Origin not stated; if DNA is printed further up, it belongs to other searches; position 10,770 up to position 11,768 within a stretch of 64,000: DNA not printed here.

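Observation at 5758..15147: Five-gene HTH / SNF2 helicase / DUF4391 / Mod / Res operon: a Type III R-M core with two extra uncharacterised partners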

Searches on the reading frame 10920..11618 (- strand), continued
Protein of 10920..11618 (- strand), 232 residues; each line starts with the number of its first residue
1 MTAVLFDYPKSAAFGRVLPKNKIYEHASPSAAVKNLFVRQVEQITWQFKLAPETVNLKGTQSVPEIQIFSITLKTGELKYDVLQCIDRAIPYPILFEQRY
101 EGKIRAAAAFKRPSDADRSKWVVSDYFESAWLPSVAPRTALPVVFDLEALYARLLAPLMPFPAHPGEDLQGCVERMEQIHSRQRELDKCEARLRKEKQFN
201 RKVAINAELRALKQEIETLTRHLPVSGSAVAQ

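Call 33: search_protein_families(library=pfam, proteins=[L003:10684-12090:+, L003:12087-14210:+, L015:10672-13371:+, L017:10777-11685:+, L019:10647-11618:+, L038:10657-11520:+, L048:1642-2637:+, L048:2644-4989:+, L056:10692-12572:+, L056:12575-13984:+], max_evalue=0.001)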
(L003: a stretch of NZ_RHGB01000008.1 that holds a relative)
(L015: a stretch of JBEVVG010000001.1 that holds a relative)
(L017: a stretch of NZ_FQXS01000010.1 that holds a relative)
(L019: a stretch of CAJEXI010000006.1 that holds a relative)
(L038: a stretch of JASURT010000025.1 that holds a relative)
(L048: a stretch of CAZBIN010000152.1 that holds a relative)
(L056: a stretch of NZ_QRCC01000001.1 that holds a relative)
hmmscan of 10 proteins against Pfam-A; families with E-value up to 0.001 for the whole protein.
L003:10684-12090:+ (468 aa): 1 family
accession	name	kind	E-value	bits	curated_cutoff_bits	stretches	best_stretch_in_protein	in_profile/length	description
PF13289.12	SIR2_2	-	1.1e-08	35.7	24.5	1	213-388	3-124/141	SIR2-like domain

L003:12087-14210:+ (707 aa): 2 families
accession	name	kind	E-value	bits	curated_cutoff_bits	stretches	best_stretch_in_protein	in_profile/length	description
PF01935.23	DUF87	-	1.4e-23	84.6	23.2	1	156-298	2-130/220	Helicase HerA, central domain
PF10412.15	TrwB_AAD_bind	-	0.00058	19.3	20.5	0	177-243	15-70/387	Type IV secretion-system coupling protein DNA-binding domain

L015:10672-13371:+ (899 aa): 4 families
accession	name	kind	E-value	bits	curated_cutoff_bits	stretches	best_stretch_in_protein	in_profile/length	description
PF13538.12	UvrD_C_2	-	2.2e-12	47.1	27.4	1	826-875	2-51/52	UvrD-like helicase C-terminal domain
PF00580.27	UvrD-helicase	-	2.5e-08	34.4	23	1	228-685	5-251/271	UvrD/REP helicase N-terminal domain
PF13361.12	UvrD_C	-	6.9e-06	26.2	25.6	0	822-877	283-347/350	UvrD-like helicase C-terminal domain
PF13245.12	AAA_19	-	6e-05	23.7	25.1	0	238-260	12-34/134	AAA domain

L017:10777-11685:+ (302 aa): 1 family
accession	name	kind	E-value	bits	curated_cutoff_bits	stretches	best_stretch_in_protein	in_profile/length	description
PF07751.16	Abi_2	-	1.1e-55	189.2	25.6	1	36-219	1-184/184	Abi-like protein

L019:10647-11618:+ (323 aa): 1 family
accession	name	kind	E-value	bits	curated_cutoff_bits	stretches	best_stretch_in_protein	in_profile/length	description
PF10543.14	ORF6N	-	2.1e-30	105.3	27.8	1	30-123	2-86/86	ORF6N domain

L038:10657-11520:+ (287 aa): 1 family
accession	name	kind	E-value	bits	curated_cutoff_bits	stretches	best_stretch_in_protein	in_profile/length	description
PF02498.22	Bro-N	-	1.4e-10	42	25.6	1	23-106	8-83/96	BRO family, N-terminal domain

L048:1642-2637:+ (331 aa): 6 families
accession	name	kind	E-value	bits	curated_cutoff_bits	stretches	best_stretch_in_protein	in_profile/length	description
PF00004.35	AAA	-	3.5e-30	105.6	21.2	1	124-248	1-129/131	ATPase family associated with various cellular activities (AAA)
PF13238.12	AAA_18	-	4.3e-05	24.4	29.4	1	125-260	2-109/128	AAA domain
PF05496.18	RuvB_N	-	0.00025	21.3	27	1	121-151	33-63/159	Holliday junction DNA helicase RuvB P-loop domain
PF03215.21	Rad17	-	0.00031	21.2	23.8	1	123-149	47-73/186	Rad17 P-loop domain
PF13671.12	AAA_33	-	0.00044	21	27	0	124-170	2-46/143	AAA domain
PF07724.20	AAA_2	-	0.00091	19.7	27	0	124-216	6-100/166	AAA domain (Cdc48 subfamily)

L048:2644-4989:+ (781 aa): 1 family
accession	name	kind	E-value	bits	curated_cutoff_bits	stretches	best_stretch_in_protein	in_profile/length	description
PF00082.27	Peptidase_S8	-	2.5e-38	132.5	21.8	1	256-585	6-288/288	Subtilase family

L056:10692-12572:+ (626 aa): 9 families
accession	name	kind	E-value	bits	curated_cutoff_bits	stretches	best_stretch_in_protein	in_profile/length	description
PF13175.12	AAA_15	-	2.5e-42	146.3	32.1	1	1-383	1-373/374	AAA ATPase domain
PF20469.4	OLD-like_TOPRIM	-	2.1e-15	57.4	23.2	1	444-510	1-67/67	Overcoming lysogenization defect protein-like, TOPRIM domain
PF13304.12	AAA_21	-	3e-15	57.5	27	1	24-385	1-304/304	AAA domain, putative AbiEii toxin, Type IV TA system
PF13476.12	AAA_23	-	1.2e-11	46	27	1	7-78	3-69/201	AAA domain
PF11398.14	DUF2813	-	1e-10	42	21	1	225-409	173-350/372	Protein of unknown function (DUF2813)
PF02463.25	SMC_N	-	5e-07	29.8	40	1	3-48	2-50/220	RecF/RecN/SMC N terminal domain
PF13555.12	AAA_29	-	5.4e-05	23.3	27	1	7-43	5-43/61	P-loop containing region of AAA domain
PF00005.33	ABC_tran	-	5.9e-05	24.1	25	1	17-54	6-43/137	ABC transporter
PF13514.12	AAA_27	-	0.00016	21.7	22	1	1-48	1-52/206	AAA domain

L056:12575-13984:+ (469 aa): 1 family
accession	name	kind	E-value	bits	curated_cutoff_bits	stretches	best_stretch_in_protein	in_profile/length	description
PF09903.14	DUF2130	-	6.6e-93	311.1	26.7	1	190-448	2-254/255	Uncharacterized protein conserved in bacteria (DUF2130)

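Call 34: search_protein_families(library=pfam, proteins=[L005:12628-13773:+, L008:5445-6500:+, L019:13616-15289:+, L019:15595-16788:+, L023:12724-14370:+, L029:6909-8015:+, L029:8008-8694:+, L046:12573-13697:+, L063:10702-12915:+, L072:10656-12068:+], max_evalue=0.001)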
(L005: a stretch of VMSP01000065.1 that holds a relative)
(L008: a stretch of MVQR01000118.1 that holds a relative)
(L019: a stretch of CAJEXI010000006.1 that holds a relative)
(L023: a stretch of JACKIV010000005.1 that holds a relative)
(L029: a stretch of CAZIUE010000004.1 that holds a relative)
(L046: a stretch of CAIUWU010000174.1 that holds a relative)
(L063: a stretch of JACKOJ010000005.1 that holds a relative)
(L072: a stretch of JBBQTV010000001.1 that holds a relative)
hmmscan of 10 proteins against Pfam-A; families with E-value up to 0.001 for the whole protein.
L005:12628-13773:+ (381 aa): 2 families
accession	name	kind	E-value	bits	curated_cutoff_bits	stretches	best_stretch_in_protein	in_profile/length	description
PF06250.17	YhcG_C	-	4e-51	173.4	32.5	1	213-361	3-151/157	YhcG PDDEXK nuclease domain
PF17761.7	DUF1016_N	-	4.8e-43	147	32.8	1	23-185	2-137/137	DUF1016 N-terminal domain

L008:5445-6500:+ (351 aa): 2 families
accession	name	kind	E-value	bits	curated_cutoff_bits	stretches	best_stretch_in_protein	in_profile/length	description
PF06250.17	YhcG_C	-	4.2e-63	212.3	32.5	1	185-337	3-157/157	YhcG PDDEXK nuclease domain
PF17761.7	DUF1016_N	-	5.5e-46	156.5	32.8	1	27-162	2-137/137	DUF1016 N-terminal domain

L019:13616-15289:+ (557 aa): 2 families
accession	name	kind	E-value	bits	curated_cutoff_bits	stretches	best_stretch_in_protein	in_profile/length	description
PF04326.19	SLFN_AlbA_2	-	1.1e-17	65.1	25.3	1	19-141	1-116/118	Schlafen, AlbA_2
PF13749.12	HATPase_c_4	-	7.7e-10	39.1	26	1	316-398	5-86/89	Putative ATP-dependent DNA helicase recG C-terminal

L019:15595-16788:+ (397 aa): 2 families
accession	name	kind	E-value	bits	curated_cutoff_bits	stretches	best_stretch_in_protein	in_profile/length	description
PF06250.17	YhcG_C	-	7.9e-50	169.2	32.5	1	214-365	2-153/157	YhcG PDDEXK nuclease domain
PF17761.7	DUF1016_N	-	2.1e-42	144.9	32.8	1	16-187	2-137/137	DUF1016 N-terminal domain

L023:12724-14370:+ (548 aa): 2 families
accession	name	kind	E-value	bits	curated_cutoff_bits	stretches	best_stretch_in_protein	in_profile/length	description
PF04326.19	SLFN_AlbA_2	-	4.7e-13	50.1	25.3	1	18-135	1-115/118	Schlafen, AlbA_2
PF13749.12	HATPase_c_4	-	2.2e-08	34.4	26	1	308-395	2-88/89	Putative ATP-dependent DNA helicase recG C-terminal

L029:6909-8015:+ (368 aa): 6 families
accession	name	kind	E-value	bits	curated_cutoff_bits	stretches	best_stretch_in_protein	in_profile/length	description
PF13304.12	AAA_21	-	1.7e-42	147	27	1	27-316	1-304/304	AAA domain, putative AbiEii toxin, Type IV TA system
PF02463.25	SMC_N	-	2.8e-12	47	40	1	5-42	2-41/220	RecF/RecN/SMC N terminal domain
PF13175.12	AAA_15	-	2.1e-11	44.5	32.1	1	5-48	3-46/374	AAA ATPase domain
PF11398.14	DUF2813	-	3.8e-07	30.2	21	0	274-344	286-354/372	Protein of unknown function (DUF2813)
PF13476.12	AAA_23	-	4.4e-07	31.2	27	1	7-82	1-77/201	AAA domain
PF00005.33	ABC_tran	-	7.2e-05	23.9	25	0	27-85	13-60/137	ABC transporter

L029:8008-8694:+ (228 aa): 1 family
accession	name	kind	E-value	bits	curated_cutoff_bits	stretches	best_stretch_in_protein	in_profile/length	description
PF14103.11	DUF4276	-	1.3e-55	189.1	30.2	1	11-220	1-191/192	Domain of unknown function (DUF4276)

L046:12573-13697:+ (374 aa): 3 families
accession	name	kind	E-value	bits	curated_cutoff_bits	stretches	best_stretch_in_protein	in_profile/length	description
PF13784.11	Fic_N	-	2e-25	89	26.7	1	24-104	2-80/82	Fic/DOC family N-terminal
PF02661.23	Fic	-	9.4e-20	71.7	24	1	115-217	4-93/93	Fic/DOC family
PF21248.3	SoFic-like_C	-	1.8e-05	25.3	27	1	282-351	1-66/76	Protein adenylyltransferase SoFic-like, C-terminal domain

L063:10702-12915:+ (737 aa): 5 families
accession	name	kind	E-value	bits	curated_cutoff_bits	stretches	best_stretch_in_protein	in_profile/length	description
PF13166.12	AAA_13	-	3e-106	357.2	36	1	32-717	20-712/713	AAA domain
PF02463.25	SMC_N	-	3.5e-07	30.3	40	1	1-53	1-50/220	RecF/RecN/SMC N terminal domain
PF13175.12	AAA_15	-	7.2e-05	23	32.1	0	1-48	1-43/374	AAA ATPase domain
PF13476.12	AAA_23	-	0.00011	23.3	27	1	4-48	1-39/201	AAA domain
PF13304.12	AAA_21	-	0.00078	20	27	0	500-582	237-303/304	AAA domain, putative AbiEii toxin, Type IV TA system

L072:10656-12068:+ (470 aa): 2 families
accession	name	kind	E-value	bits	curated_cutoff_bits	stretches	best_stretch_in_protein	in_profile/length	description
PF11074.14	DUF2779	-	4.6e-37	127.5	23.3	1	275-401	2-126/126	Domain of unknown function(DUF2779)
PF01930.23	Cas_Cas4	-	0.00022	21.8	22.7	1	66-132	47-108/160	Domain of unknown function DUF83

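Call 35: search_dna_similar(query=window:10920-11615:-, collection=plasmids, mode=protein, max_evalue=0.001, max_rows=60, rows=spread)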
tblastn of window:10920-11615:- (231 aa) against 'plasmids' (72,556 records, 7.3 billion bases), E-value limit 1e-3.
Records with a match: 53; places in all: 53; records where one place covers at least 80% of the query: 52.
Best place of each record, by identity: 60-80% 1; <60% 52.
By first word of the organism name: Escherichia 14; Acinetobacter 11; Vibrio 3; Citrobacter 2; Aeromonas 2; Methylotuvimicrobium 1; Enterobacter 1; Raoultella 1; Variovorax 1; Sphingobium 1; and 16 more.
By predicted mobility (MOB-suite, as given by PLSDB): non-mobilizable 25; mobilizable 17; conjugative 11.
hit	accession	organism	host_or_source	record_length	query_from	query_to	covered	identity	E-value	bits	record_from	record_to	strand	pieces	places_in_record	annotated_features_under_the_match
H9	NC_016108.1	Methylotuvimicrobium alcaliphilum 20Z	-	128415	1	230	100%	74.8%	4e-111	357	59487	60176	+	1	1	DUF4391 domain-containing protein | SNF2-related protein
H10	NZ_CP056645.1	Citrobacter freundii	culture,Freshwater sample from ...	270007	1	218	94%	56.4%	8e-76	255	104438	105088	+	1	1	DUF4391 domain-containing protein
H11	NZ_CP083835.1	Enterobacter asburiae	Homo sapiens,sputum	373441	1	218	94%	56.4%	8e-76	255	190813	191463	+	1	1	DUF4391 domain-containing protein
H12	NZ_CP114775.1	Raoultella planticola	Homo sapiens,cell ...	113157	1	219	95%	55.3%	1e-76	257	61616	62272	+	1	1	DUF4391 domain-containing protein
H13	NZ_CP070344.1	Variovorax sp. PDNC026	cell culture,Plastic debris in ...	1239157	2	220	95%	52.5%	3e-71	242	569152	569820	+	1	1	none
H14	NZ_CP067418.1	Aeromonas media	cell culture,water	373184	4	219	94%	52.2%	7e-70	238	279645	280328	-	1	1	DUF4391 domain-containing protein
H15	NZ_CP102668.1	Sphingobium sp. JS3065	whole organism,chemical plant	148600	3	218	94%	50.4%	3e-69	236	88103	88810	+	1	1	DUF4391 domain-containing protein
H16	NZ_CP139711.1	Sulfitobacter sp. OXR-159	Bacterial Culture,hydrothermal vent ...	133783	3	208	89%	48.1%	4e-60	210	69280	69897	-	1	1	DUF4391 domain-containing protein | helicase-related protein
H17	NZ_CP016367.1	Phaeobacter porticola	cell culture,barnacle at wood pile-on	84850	3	218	94%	45.8%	5e-59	207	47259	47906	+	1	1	DUF4391 domain-containing protein | helicase-related protein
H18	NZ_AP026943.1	Citrobacter freundii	Mastacembelus,gut contents of ...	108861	7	218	92%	43.2%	9e-52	186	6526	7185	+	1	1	DUF4391 domain-containing protein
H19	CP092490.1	Endozoicomonas sp. Mp262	Meretrix meretrix,whole organism,sea ...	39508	4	205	87%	44.9%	3e-48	176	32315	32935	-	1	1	record has no annotation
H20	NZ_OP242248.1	Escherichia coli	Homo sapiens,stool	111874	7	218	92%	42.3%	2e-49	179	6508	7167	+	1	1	DUF4391 domain-containing protein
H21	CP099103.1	Escherichia coli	culture,Pooled sediment sample ...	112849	7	218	92%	42.3%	2e-49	179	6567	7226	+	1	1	DUF4391 domain-containing protein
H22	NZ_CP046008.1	Escherichia coli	swine,mixed culture,feces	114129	7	218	92%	41.8%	3e-49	179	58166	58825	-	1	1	DUF4391 domain-containing protein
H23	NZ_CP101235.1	Escherichia coli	Homo sapiens,cell culture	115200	7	218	92%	41.8%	3e-49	179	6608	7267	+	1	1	DUF4391 domain-containing protein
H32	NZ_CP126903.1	Mycolicibacterium vanbaalenii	cell culture,soil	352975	1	216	94%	40.0%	1e-44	166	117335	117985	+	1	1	DUF4391 domain-containing protein | helicase-related protein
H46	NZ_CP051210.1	Acinetobacter sp. NEB149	cell culture,R.J.Roberts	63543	5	219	93%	33.8%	4e-41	156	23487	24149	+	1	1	DUF4391 domain-containing protein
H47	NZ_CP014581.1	Paraburkholderia phytofirmans OLGA172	-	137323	5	214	91%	26.4%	1e-9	65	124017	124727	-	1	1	DUF4391 domain-containing protein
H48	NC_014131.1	Leuconostoc kimchii IMSNU 11154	-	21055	3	213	91%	24.8%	2e-6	56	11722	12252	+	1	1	DUF4391 domain-containing protein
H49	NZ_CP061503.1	Weissella cibaria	whole organism,traditional Thai ...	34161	7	220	93%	24.2%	2e-9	64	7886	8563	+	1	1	DUF4391 domain-containing protein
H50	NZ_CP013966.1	Aeromonas hydrophila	fish,cell culture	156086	8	215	90%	24.7%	2e-10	67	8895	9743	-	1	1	DUF4391 domain-containing protein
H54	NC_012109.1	Desulforapulum autotrophicum HRM2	-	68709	6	222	94%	23.6%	6e-9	63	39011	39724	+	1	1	DUF4391 domain-containing protein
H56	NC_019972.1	Methanomethylovorans hollandica DSM 15978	-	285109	4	219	94%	23.2%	9e-12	71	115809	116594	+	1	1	DUF4391 domain-containing protein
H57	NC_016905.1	Shewanella baltica OS678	-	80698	8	215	90%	22.8%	4e-8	61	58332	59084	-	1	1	DUF4391 domain-containing protein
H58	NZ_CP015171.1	Acetobacter ascendens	single cell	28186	5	222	94%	21.7%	2e-6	56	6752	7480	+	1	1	DUF4391 domain-containing protein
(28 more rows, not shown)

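Call 36: get_annotated_region(hit=H20, flank=9000)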
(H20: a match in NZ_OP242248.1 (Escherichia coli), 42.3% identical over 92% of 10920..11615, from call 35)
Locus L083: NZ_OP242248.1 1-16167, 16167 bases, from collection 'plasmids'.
description: Escherichia coli strain LA030 plasmid pLAO18, complete sequence
organism: Escherichia coli (NCBI taxid 562)
taxonomy: Bacteria; Pseudomonadota; Gammaproteobacteria; Enterobacterales; Enterobacteriaceae; Escherichia; Escherichia coli
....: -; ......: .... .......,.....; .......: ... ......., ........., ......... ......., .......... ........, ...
typing (MOB-suite, as given by PLSDB): non-mobilizable; replicon IncFIB
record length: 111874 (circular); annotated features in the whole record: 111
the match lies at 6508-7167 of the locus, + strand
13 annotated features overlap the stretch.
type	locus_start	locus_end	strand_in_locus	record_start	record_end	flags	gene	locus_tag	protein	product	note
CDS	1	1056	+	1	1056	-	repA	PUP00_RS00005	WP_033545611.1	replication protein RepA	-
CDS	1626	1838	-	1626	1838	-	-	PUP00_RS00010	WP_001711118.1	hypothetical protein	-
CDS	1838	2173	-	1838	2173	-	-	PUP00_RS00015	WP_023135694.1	hypothetical protein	-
CDS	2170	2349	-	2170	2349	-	-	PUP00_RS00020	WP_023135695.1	hypothetical protein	-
CDS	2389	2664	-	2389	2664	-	-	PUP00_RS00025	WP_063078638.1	hypothetical protein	-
CDS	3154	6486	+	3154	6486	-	-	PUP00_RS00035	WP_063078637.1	SNF2-related protein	-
CDS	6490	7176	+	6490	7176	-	-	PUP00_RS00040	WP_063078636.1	DUF4391 domain-containing protein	-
CDS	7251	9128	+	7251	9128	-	-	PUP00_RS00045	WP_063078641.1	site-specific DNA-methyltransferase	GO:0006306 - DNA methylation [Evidence IEA]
CDS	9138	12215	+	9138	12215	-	-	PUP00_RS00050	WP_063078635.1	DEAD/DEAH box helicase family protein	-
CDS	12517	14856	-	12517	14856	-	-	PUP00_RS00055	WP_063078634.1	LAGLIDADG family homing endonuclease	-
CDS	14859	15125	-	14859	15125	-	-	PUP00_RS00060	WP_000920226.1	hypothetical protein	-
CDS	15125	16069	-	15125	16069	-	-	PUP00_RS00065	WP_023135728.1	5'-3' exonuclease H3TH domain-containing protein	-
CDS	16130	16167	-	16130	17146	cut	-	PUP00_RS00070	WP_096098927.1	regulator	-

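Call 37: get_annotated_region(hit=H46, flank=9000)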
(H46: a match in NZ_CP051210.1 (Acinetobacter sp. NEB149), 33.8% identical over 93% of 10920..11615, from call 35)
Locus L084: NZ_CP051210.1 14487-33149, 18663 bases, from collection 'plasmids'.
description: Acinetobacter sp. NEB149 plasmid pMsp65, complete sequence
organism: Acinetobacter sp. NEB149 (NCBI taxid 2725684)
taxonomy: Bacteria; Pseudomonadota; Gammaproteobacteria; Moraxellales; Moraxellaceae; Acinetobacter; Acinetobacter sp. NEB149
host: -; source: cell culture,R.J.Roberts; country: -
typing (MOB-suite, as given by PLSDB): non-mobilizable; replicon rep_cluster_327
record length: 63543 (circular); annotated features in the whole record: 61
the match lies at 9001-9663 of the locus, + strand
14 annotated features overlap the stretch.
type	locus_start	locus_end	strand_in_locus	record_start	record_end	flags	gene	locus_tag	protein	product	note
CDS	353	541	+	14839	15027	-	-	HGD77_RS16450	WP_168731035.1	hypothetical protein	-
CDS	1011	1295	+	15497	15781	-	-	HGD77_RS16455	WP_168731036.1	type II toxin-antitoxin system Phd/YefM family antitoxin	-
CDS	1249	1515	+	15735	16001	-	-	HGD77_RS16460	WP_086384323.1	type II toxin-antitoxin system RelE/ParE family toxin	GO:0030541 - plasmid partitioning [Evidence IEA]; GO:0051290 - protein heterotetramerization [Evidence IEA]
CDS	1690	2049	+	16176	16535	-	-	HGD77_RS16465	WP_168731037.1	DUF2513 domain-containing protein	-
CDS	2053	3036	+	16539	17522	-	-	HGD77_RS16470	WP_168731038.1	hypothetical protein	-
CDS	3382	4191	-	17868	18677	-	-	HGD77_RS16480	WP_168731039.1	hypothetical protein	-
CDS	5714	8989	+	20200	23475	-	-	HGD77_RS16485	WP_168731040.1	helicase-related protein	-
CDS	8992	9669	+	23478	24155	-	-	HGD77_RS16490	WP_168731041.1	DUF4391 domain-containing protein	-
CDS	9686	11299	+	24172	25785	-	-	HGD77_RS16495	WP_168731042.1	site-specific DNA-methyltransferase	GO:0006306 - DNA methylation [Evidence IEA]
CDS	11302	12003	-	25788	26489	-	-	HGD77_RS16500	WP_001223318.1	IS1-like element ISPa14 family transposase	GO:0006313 - DNA transposition [Evidence IEA]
CDS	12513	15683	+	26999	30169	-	-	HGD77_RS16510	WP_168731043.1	DEAD/DEAH box helicase family protein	-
CDS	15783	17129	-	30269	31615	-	-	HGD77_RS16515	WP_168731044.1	DNA-primase RepB domain-containing protein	-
CDS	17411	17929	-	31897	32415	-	-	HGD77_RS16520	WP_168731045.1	hypothetical protein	-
CDS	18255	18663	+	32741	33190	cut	-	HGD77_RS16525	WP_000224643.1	hypothetical protein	-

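Call 38: get_annotated_region(hit=H50, flank=9000)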
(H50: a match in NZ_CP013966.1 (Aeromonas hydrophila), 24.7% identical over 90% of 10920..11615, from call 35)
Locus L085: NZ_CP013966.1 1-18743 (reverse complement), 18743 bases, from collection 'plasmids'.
description: Aeromonas hydrophila strain D4 plasmid pAhD4-1, complete sequence
organism: Aeromonas hydrophila (NCBI taxid 644)
taxonomy: Bacteria; Pseudomonadota; Gammaproteobacteria; Aeromonadales; Aeromonadaceae; Aeromonas; Aeromonas hydrophila
host: -; source: fish,cell culture; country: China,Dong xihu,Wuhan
typing (MOB-suite, as given by PLSDB): conjugative; replicon rep_cluster_71; relaxase MOBH,MOBH; mating-pair formation MPF_F
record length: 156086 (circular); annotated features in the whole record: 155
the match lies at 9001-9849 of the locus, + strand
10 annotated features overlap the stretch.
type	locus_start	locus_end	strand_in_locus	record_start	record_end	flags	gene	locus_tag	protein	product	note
CDS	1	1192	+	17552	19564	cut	-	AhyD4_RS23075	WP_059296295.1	AAA family ATPase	-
CDS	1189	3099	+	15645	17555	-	-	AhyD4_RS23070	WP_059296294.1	UvrD-helicase domain-containing protein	-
CDS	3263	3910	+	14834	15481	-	-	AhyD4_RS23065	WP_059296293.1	hypothetical protein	-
CDS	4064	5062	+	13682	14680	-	-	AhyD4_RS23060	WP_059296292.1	competence protein CoiA family protein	-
CDS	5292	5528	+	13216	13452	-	-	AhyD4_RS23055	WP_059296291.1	hypothetical protein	-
CDS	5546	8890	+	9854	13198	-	-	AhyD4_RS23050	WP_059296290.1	helicase-related protein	-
CDS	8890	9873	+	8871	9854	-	-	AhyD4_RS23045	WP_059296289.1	DUF4391 domain-containing protein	-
CDS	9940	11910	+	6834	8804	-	-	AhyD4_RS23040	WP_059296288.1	site-specific DNA-methyltransferase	GO:0006306 - DNA methylation [Evidence IEA]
CDS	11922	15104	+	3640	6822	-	-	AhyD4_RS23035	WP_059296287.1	DEAD/DEAH box helicase family protein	-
CDS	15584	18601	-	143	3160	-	-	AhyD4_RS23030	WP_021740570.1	Tn3-like element IS3000 family transposase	GO:0006313 - DNA transposition [Evidence IEA]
